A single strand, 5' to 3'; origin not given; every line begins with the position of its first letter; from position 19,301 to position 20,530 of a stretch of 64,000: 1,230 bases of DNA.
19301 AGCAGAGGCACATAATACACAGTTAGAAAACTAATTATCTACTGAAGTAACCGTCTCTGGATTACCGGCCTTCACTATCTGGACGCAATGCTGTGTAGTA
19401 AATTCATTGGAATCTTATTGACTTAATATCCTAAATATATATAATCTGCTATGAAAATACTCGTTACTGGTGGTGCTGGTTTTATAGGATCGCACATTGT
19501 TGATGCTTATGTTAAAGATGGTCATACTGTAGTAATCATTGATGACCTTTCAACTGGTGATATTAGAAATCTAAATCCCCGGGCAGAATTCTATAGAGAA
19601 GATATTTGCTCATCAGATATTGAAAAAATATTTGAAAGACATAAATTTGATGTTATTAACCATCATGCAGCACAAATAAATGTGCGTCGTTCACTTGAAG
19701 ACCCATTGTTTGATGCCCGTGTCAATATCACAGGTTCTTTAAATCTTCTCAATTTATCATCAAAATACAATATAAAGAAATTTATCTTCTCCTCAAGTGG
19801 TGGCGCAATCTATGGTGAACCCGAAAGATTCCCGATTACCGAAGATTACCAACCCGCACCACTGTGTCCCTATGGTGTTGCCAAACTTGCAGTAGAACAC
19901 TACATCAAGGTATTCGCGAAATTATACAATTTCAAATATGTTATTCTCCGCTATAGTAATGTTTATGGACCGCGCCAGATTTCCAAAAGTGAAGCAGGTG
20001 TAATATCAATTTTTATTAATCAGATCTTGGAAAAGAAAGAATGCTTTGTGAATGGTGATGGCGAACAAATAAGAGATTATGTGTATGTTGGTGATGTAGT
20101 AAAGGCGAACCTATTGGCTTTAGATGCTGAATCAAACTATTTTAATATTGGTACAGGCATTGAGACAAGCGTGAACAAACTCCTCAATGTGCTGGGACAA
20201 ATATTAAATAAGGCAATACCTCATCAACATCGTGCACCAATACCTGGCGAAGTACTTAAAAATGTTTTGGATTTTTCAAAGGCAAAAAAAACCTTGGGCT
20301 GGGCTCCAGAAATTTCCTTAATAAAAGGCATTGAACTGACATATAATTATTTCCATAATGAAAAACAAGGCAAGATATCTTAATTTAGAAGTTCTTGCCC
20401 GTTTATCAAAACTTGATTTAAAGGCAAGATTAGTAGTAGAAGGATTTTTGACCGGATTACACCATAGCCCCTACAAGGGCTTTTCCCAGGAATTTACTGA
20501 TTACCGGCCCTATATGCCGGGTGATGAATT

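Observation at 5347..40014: Recurrent promoter architecture with TATAAT 5-6 nt before the start codon (leaderless mRNAs)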

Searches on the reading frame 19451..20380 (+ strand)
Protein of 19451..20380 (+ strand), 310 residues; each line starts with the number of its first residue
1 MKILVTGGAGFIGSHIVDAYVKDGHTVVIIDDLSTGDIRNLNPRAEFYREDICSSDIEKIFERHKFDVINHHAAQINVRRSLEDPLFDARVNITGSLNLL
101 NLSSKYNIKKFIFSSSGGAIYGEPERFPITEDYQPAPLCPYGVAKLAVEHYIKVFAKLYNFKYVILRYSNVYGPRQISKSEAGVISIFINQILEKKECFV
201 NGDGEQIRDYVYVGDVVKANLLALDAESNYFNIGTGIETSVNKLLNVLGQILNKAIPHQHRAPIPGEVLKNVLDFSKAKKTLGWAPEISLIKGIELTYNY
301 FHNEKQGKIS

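Call 15: search_protein_families(library=pfam, proteins=[window:19451-20380:+])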
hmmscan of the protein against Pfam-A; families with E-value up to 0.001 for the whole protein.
window:19451-20380:+ (310 aa): 7 families
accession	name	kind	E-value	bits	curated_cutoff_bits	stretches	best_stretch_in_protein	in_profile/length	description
PF01370.27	Epimerase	-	6.7e-63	212.7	20.9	1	3-234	1-240/240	NAD dependent epimerase/dehydratase family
PF16363.11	GDP_Man_Dehyd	-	8.6e-57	193.5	27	1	4-295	1-330/332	GDP-mannose 4,6 dehydratase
PF01073.25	3Beta_HSD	-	2e-18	66.9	22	1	4-224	1-229/280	3-beta hydroxysteroid dehydrogenase/isomerase family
PF04321.23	RmlD_sub_bind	-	8.1e-15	55.1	27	1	1-197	1-172/287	RmlD substrate binding domain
PF02719.21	Polysacc_synt_2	-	8.9e-13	48.5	20.2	1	3-198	1-192/293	Polysaccharide biosynthesis protein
PF07993.18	NAD_binding_4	-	5.1e-11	42.7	20.1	1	63-188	86-219/258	Male sterility protein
PF13460.12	NAD_binding_10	-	3.5e-05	24.2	27.2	1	7-170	1-145/184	NAD(P)H-binding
